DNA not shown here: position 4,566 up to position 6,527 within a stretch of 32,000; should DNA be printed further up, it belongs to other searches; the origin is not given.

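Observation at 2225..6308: B12 acyl-CoA mutase, LLM (F420-type) oxidoreductase and family III CoA-transferase form one translationally coupled cistron chain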

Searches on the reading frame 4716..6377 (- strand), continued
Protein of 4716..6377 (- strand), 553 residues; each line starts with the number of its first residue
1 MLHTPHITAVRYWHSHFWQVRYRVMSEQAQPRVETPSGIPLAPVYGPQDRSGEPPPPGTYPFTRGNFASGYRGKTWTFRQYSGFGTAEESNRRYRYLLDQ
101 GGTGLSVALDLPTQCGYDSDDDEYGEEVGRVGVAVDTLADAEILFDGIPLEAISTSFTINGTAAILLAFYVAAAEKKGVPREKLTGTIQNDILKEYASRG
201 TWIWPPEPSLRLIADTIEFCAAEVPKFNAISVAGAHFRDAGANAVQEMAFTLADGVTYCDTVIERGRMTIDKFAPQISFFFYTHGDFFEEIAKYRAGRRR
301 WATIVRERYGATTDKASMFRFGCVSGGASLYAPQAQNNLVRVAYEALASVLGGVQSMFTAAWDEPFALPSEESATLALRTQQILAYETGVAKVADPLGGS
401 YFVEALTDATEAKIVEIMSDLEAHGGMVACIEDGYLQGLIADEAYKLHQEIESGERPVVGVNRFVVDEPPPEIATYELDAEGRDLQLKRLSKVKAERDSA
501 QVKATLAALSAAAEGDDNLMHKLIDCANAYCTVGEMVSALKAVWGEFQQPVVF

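Call 87: get_annotated_region(hit=H2, flank=8000)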
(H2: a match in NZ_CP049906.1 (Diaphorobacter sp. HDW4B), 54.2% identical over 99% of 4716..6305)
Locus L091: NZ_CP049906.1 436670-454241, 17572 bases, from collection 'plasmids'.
description: Diaphorobacter sp. HDW4B plasmid unnamed1, complete sequence
organism: Diaphorobacter sp. HDW4B (NCBI taxid 2714925)
taxonomy: Bacteria; Pseudomonadota; Betaproteobacteria; Burkholderiales; Comamonadaceae; Diaphorobacter; Diaphorobacter sp. HDW4B
host: -; source: single bacterial strain,Hydrophilus acuminatus; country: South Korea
typing (MOB-suite, as given by PLSDB): non-mobilizable
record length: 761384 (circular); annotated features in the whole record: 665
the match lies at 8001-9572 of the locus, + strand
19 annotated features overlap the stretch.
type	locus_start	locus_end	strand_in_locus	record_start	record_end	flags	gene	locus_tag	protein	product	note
CDS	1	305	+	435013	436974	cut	-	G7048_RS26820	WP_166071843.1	AMP-binding protein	-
CDS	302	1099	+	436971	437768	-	-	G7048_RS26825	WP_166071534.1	ABC transporter ATP-binding protein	-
CDS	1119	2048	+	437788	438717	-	-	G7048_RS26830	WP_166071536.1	branched-chain amino acid ABC transporter permease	GO:0015803 - branched-chain amino acid transport [Evidence IEA]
CDS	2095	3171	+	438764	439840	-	-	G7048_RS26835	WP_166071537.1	branched-chain amino acid ABC transporter permease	GO:0015803 - branched-chain amino acid transport [Evidence IEA]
CDS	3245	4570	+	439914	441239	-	-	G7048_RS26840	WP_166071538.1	ABC transporter substrate-binding protein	-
CDS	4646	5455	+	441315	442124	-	-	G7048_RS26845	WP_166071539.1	ABC transporter ATP-binding protein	-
CDS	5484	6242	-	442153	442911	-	-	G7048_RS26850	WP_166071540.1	TetR/AcrR family transcriptional regulator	GO:0006355 - regulation of DNA-templated transcription [Evidence IEA]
CDS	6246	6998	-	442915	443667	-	-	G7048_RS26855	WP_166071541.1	IclR family transcriptional regulator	GO:0006355 - regulation of DNA-templated transcription [Evidence IEA]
CDS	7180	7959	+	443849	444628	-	-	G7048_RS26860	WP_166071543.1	enoyl-CoA hydratase/isomerase family protein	-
CDS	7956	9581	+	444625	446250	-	-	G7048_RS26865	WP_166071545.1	methylmalonyl-CoA mutase family protein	-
CDS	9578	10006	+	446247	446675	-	-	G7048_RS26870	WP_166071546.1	cobalamin B12-binding domain-containing protein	-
CDS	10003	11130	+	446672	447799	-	-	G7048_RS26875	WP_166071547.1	CoA transferase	-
CDS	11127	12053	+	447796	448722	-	-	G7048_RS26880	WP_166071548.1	GTP-binding protein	-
CDS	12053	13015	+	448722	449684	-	-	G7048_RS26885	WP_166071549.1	tripartite tricarboxylate transporter substrate binding protein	-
CDS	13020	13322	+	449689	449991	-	-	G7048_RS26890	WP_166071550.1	hypothetical protein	-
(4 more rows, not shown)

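Call 91: find_homologous_proteins(query=L091:7956-9581:+)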
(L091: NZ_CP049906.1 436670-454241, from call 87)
Query L091:7956-9581:+ (541 aa): 8000 proteins with E <= 0.001 among 8000 candidates; the best 120 are listed.
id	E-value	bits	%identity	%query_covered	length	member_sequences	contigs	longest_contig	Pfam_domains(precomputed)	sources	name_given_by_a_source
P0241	0.0e+0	1227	100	100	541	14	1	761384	PF01642.29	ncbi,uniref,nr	ncbi:methylmalonyl-CoA mutase (plasmid) [Diaphorobacter sp. HDW4B]|uniref:acyl-CoA mutase large subu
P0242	0.0e+0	1162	94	100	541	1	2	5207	PF01642.29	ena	-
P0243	0.0e+0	1160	94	100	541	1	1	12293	PF01642.29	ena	-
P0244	0.0e+0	1152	93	100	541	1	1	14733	PF01642.29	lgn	-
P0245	0.0e+0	1151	94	99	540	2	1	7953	PF01642.29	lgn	-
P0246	0.0e+0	1151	93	100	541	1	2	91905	PF01642.29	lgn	-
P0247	0.0e+0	1150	93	100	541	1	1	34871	PF01642.29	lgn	-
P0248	0.0e+0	1148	94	100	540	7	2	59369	PF01642.29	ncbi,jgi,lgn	ncbi:MAG: methylmalonyl-CoA mutase family protein [Comamonas sp.]|jgi:methylmalonyl-CoA mutase N-ter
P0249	0.0e+0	1146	93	100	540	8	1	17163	PF01642.29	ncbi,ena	-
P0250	0.0e+0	1145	93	100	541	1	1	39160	PF01642.29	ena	-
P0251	0.0e+0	1142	92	100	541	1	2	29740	PF01642.29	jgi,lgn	-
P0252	0.0e+0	1140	93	100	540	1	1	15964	PF01642.29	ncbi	-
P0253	0.0e+0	1140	93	100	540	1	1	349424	PF01642.29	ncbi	ncbi:methylmalonyl-CoA mutase family protein [Comamonas humi]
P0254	0.0e+0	1138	93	99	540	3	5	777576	PF01642.29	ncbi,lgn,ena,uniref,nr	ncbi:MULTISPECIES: acyl-CoA mutase large subunit family protein [unclassified Comamonas]|uniref:acyl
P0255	0.0e+0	1137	92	100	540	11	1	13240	PF01642.29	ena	-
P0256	0.0e+0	1126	91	100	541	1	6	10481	PF01642.29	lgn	-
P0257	0.0e+0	1126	91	100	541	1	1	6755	PF01642.29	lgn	-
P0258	0.0e+0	1125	91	100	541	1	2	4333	PF01642.29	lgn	-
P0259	0.0e+0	1125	91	100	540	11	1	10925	PF01642.29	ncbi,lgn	-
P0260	0.0e+0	1125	91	100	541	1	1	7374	PF01642.29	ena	-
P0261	0.0e+0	1125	91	100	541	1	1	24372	PF01642.29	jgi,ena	-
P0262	0.0e+0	1124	91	100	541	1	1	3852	PF01642.29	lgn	-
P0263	0.0e+0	1120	91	99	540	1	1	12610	PF01642.29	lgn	-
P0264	0.0e+0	1119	91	100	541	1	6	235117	PF01642.29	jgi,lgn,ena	-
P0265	0.0e+0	1117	91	99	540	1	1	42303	PF01642.29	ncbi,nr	ncbi:MAG: methylmalonyl-CoA mutase [Variovorax sp.]|nr:MAG: methylmalonyl-CoA mutase [Variovorax sp.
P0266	0.0e+0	1116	91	100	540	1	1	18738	PF01642.29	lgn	-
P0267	0.0e+0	1116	92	98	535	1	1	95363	PF01642.29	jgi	-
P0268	0.0e+0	1112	91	100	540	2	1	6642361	PF01642.29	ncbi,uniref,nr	ncbi:methylmalonyl-CoA mutase [Variovorax sp. 54]|uniref:acyl-CoA mutase large subunit family protei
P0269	0.0e+0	1111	91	99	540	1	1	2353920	PF01642.29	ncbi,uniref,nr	ncbi:acyl-CoA mutase large subunit family protein [Variovorax sp. RO1]|uniref:acyl-CoA mutase large 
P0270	0.0e+0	1110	90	99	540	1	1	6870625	PF01642.29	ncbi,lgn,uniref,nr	ncbi:methylmalonyl-CoA mutase [Variovorax sp. 38R]|uniref:acyl-CoA mutase large subunit family prote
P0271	0.0e+0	1109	90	99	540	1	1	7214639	PF01642.29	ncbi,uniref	ncbi:methylmalonyl-CoA mutase family protein [Variovorax sp. V118]|uniref:acyl-CoA mutase large subu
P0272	0.0e+0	1106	89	100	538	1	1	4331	PF01642.29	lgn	-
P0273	0.0e+0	1106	90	99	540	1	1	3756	PF01642.29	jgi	jgi:methylmalonyl-CoA mutase N-terminal domain/subunit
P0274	0.0e+0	1106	91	98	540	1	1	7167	PF01642.29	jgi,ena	jgi:methylmalonyl-CoA mutase N-terminal domain/subunit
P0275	0.0e+0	1106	91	98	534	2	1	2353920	PF01642.29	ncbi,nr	ncbi:methylmalonyl-CoA mutase [Variovorax sp. RO1]|nr:methylmalonyl-CoA mutase [Variovorax sp. RO1]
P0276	0.0e+0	1106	90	99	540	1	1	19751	PF01642.29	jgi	jgi:methylmalonyl-CoA mutase N-terminal domain/subunit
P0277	0.0e+0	1105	90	99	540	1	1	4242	PF01642.29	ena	-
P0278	0.0e+0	1101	89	100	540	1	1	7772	PF01642.29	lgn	-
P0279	0.0e+0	1100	89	100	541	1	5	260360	PF01642.29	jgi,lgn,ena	jgi:methylmalonyl-CoA mutase N-terminal domain/subunit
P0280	0.0e+0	1100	91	98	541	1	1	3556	PF01642.29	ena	-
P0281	0.0e+0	1099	89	100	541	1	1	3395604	PF01642.29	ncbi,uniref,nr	ncbi:methylmalonyl-CoA mutase [Cupriavidus necator]|uniref:Methylmalonyl-CoA mutase n=1 Tax=Cupriavi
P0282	0.0e+0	1099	90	99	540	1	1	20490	PF01642.29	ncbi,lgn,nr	ncbi:MAG: methylmalonyl-CoA mutase family protein [Burkholderiaceae bacterium]|nr:methylmalonyl-CoA 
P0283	0.0e+0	1098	89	100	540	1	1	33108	PF01642.29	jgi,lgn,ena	-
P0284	0.0e+0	1098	89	100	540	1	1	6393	PF01642.29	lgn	-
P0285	0.0e+0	1097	90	98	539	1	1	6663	PF01642.29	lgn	-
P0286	0.0e+0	1096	89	100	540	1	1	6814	PF01642.29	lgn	-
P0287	0.0e+0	1096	91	98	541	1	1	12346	PF01642.29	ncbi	-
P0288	0.0e+0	1096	91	98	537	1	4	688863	PF01642.29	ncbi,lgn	-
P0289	0.0e+0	1096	91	98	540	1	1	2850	PF01642.29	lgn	-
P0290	0.0e+0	1096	91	98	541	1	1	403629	PF01642.29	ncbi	-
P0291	0.0e+0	1096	90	98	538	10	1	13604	PF01642.29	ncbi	-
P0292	0.0e+0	1095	89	100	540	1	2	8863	PF01642.29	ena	-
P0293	0.0e+0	1095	89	100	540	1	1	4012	PF01642.29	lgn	-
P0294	0.0e+0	1095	89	100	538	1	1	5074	PF01642.29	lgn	-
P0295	0.0e+0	1095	89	100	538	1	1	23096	PF01642.29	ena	-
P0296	0.0e+0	1095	91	98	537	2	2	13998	PF01642.29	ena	-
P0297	0.0e+0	1094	89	100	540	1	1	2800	PF01642.29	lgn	-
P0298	0.0e+0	1094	88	100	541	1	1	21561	PF01642.29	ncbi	-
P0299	0.0e+0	1094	89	100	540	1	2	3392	PF01642.29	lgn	-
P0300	0.0e+0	1094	91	98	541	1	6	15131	PF01642.29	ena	-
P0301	0.0e+0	1094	89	100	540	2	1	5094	PF01642.29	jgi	jgi:methylmalonyl-CoA mutase N-terminal domain/subunit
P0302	0.0e+0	1094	90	98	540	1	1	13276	PF01642.29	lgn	-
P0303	0.0e+0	1093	90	98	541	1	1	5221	PF01642.29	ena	-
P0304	0.0e+0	1093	89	100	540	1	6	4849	PF01642.29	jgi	jgi:methylmalonyl-CoA mutase N-terminal domain/subunit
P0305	0.0e+0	1093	90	98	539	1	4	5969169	PF01642.29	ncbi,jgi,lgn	jgi:methylmalonyl-CoA mutase N-terminal domain/subunit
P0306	0.0e+0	1093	90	98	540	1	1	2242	PF01642.29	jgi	-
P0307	0.0e+0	1093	91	98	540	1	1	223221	PF01642.29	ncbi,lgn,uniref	ncbi:methylmalonyl-CoA mutase [Variovorax sp. M-6]|uniref:acyl-CoA mutase large subunit family prote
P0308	0.0e+0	1093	90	98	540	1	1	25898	PF01642.29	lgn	-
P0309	0.0e+0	1093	88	100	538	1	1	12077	PF01642.29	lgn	-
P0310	0.0e+0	1093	88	100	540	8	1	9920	PF01642.29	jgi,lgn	jgi:methylmalonyl-CoA mutase N-terminal domain/subunit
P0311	0.0e+0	1093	89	100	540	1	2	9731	PF01642.29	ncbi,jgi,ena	jgi:methylmalonyl-CoA mutase N-terminal domain/subunit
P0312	0.0e+0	1093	89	100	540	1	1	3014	PF01642.29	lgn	-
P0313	0.0e+0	1092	90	98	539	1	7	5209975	PF01642.29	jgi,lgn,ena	jgi:methylmalonyl-CoA mutase N-terminal domain/subunit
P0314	0.0e+0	1092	88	100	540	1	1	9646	PF01642.29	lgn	-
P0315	0.0e+0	1092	90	98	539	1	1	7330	PF01642.29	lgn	-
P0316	0.0e+0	1092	89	100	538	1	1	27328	PF01642.29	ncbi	-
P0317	0.0e+0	1092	90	98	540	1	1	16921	PF01642.29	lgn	-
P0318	0.0e+0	1092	89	100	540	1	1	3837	PF01642.29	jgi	-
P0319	0.0e+0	1092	90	98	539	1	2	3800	PF01642.29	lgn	-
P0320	0.0e+0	1091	90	98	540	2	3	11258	PF01642.29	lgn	-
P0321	0.0e+0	1091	88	100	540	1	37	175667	PF01642.29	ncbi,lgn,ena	-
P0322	0.0e+0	1091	89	100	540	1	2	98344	PF01642.29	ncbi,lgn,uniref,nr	ncbi:acyl-CoA mutase large subunit family protein [Rhodoferax ferrireducens]|uniref:acyl-CoA mutase 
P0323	0.0e+0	1091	90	98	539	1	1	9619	PF01642.29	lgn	-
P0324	0.0e+0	1091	90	98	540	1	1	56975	PF01642.29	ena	-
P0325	0.0e+0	1091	88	100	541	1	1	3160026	PF01642.29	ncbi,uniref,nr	ncbi:acyl-CoA mutase large subunit family protein [Cupriavidus sp. BIC8F]|uniref:acyl-CoA mutase lar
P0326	0.0e+0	1091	89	100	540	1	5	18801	PF01642.29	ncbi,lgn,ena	ncbi:MAG: methylmalonyl-CoA mutase family protein [Pseudomonadota bacterium]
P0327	0.0e+0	1091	90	98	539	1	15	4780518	PF01642.29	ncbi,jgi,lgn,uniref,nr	ncbi:methylmalonyl-CoA mutase family protein [Hydrogenophaga sp.]|jgi:methylmalonyl-CoA mutase N-ter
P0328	0.0e+0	1091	90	98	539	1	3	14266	PF01642.29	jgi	-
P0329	0.0e+0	1091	91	98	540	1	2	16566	PF01642.29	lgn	-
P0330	0.0e+0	1091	88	100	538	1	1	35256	PF01642.29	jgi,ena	-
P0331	0.0e+0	1090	89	100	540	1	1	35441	PF01642.29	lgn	-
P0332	0.0e+0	1090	88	100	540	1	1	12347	PF01642.29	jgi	jgi:methylmalonyl-CoA mutase, N-terminal domain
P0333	0.0e+0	1090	91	98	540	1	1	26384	PF01642.29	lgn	-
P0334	0.0e+0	1090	90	98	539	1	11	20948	PF01642.29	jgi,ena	jgi:methylmalonyl-CoA mutase N-terminal domain/subunit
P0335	0.0e+0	1090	90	98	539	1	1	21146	PF01642.29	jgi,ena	-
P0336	0.0e+0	1090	90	98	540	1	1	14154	PF01642.29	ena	-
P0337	0.0e+0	1090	90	98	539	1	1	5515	PF01642.29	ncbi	-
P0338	0.0e+0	1089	90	98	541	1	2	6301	PF01642.29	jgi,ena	-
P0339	0.0e+0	1089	88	100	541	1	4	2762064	PF01642.29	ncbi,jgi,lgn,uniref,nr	ncbi:methylmalonyl-CoA mutase alpha subunit [Cupriavidus sp. GA3-3]|uniref:acyl-CoA mutase large sub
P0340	0.0e+0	1089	88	100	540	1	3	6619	PF01642.29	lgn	-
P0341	0.0e+0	1089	89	100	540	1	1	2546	PF01642.29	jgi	jgi:methylmalonyl-CoA mutase N-terminal domain/subunit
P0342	0.0e+0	1089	90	98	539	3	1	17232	PF01642.29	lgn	-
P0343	0.0e+0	1089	90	98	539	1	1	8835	PF01642.29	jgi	-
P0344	0.0e+0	1088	89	99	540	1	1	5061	PF01642.29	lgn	-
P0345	0.0e+0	1088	88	100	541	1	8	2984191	PF01642.29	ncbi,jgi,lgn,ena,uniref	ncbi:putative methylmalonyl-CoA mutase large subunit [compost metagenome]|jgi:methylmalonyl-CoA muta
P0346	0.0e+0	1088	90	98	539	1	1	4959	PF01642.29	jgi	jgi:methylmalonyl-CoA mutase N-terminal domain/subunit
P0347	0.0e+0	1088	88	100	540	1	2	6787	PF01642.29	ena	-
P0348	0.0e+0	1088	90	97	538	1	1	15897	PF01642.29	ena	-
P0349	0.0e+0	1088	90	98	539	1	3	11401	PF01642.29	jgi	-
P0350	0.0e+0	1088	88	100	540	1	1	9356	PF01642.29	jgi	-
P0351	0.0e+0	1088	88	100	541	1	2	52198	PF01642.29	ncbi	ncbi:MAG: acyl-CoA mutase large subunit family protein [Cupriavidus necator]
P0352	0.0e+0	1088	90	98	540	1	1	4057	PF01642.29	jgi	jgi:methylmalonyl-CoA mutase N-terminal domain/subunit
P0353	0.0e+0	1088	90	98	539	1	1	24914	PF01642.29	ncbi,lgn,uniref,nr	ncbi:MAG: methylmalonyl-CoA mutase family protein [Hydrogenophaga sp.]|uniref:acyl-CoA mutase large 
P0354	0.0e+0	1088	87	100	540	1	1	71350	PF01642.29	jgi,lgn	-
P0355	0.0e+0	1088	89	99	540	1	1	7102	PF01642.29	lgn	-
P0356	0.0e+0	1088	88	100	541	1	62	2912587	PF01642.29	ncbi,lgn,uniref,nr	ncbi:Methylmalonyl-CoA mutase alpha subunit [Cupriavidus necator]|uniref:Methylmalonyl-CoA mutase n=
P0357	0.0e+0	1087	87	100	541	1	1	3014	PF01642.29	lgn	-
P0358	0.0e+0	1087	89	98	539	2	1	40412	PF01642.29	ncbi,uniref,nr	ncbi:methylmalonyl-CoA mutase family protein [Hydrogenophaga sp. 2FB]|uniref:acyl-CoA mutase large s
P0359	0.0e+0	1087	89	100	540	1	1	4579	PF01642.29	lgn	-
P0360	0.0e+0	1086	89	98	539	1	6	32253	PF01642.29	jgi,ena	jgi:methylmalonyl-CoA mutase N-terminal domain/subunit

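Call 92: find_encoding_contigs(protein=P0356, flank=9000, max_places=1)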
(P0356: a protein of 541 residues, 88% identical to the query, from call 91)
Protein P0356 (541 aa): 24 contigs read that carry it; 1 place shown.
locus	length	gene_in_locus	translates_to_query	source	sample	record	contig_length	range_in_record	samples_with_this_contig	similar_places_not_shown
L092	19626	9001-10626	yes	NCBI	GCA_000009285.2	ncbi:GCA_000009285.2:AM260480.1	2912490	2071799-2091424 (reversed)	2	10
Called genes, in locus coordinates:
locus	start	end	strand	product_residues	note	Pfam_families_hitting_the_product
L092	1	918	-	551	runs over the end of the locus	PF00732:GMC_oxred_N, PF01266:DAO (faint), PF05199:GMC_oxred_C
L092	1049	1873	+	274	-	PF12802:MarR_2 (weak), PF09339:HTH_IclR, PF01614:IclR_C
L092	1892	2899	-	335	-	PF00126:HTH_1, PF03466:LysR_substrate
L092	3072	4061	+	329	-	PF03401:TctC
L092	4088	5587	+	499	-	PF07364:DUF1485, PF07171:MlrC_C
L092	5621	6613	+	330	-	PF03401:TctC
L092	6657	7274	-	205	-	PF03167:UDG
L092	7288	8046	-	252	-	PF09339:HTH_IclR, PF12802:MarR_2 (weak), PF13412:HTH_24, PF01614:IclR_C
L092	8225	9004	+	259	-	PF00378:ECH_1, PF16113:ECH_2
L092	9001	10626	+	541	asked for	PF01642:MM_CoA_mutase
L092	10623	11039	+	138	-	PF02310:B12-binding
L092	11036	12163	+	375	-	PF02515:CoA_transf_3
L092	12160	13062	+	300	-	PF03308:MeaB, PF02492:cobW (weak)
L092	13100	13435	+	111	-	-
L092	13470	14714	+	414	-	PF13433:Peripla_BP_5, PF13458:Peripla_BP_6, PF01094:ANF_receptor (weak)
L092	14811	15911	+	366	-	PF14226:DIOX_N, PF03171:2OG-FeII_Oxy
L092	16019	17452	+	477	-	PF00171:Aldedh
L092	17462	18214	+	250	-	PF00106:adh_short, PF08659:KR, PF23441:SDR, PF13561:adh_short_C2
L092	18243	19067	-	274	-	PF09339:HTH_IclR, PF12802:MarR_2, PF01047:MarR (faint), PF01614:IclR_C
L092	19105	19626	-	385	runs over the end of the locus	PF01070:FMN_dh, PF00478:IMPDH (weak)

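Call 93: find_encoding_contigs(protein=P0268, flank=9000, max_places=1)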
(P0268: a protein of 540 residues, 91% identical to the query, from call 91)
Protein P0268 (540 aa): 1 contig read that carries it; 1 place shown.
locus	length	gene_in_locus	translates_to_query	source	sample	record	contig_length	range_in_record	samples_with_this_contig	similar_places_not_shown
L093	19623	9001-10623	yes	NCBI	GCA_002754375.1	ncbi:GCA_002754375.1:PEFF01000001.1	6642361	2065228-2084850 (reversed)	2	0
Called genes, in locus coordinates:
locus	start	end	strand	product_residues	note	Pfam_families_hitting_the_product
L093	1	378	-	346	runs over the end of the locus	PF12625:Arabinose_bd, PF12833:HTH_18, PF00165:HTH_AraC (weak)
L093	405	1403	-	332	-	PF03401:TctC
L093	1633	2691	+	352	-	PF05853:BKACE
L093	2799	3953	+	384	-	PF00355:Rieske, PF00848:Ring_hydroxyl_A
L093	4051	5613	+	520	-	PF00501:AMP-binding, PF13193:AMP-binding_C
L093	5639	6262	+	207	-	PF00440:TetR_N, PF08362:TetR_C_3 (weak), PF17926:TetR_C_21 (weak), PF17938:TetR_C_29 (weak)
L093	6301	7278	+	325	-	PF00478:IMPDH (faint), PF03060:NMO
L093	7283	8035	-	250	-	PF09339:HTH_IclR, PF13412:HTH_24 (weak), PF01614:IclR_C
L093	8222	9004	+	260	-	PF00378:ECH_1, PF16113:ECH_2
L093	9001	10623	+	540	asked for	PF01642:MM_CoA_mutase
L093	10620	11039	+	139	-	PF02310:B12-binding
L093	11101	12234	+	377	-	PF02515:CoA_transf_3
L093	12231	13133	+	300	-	PF03308:MeaB, PF02492:cobW (faint)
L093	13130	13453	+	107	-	-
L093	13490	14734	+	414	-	PF13433:Peripla_BP_5, PF13458:Peripla_BP_6, PF01094:ANF_receptor (weak)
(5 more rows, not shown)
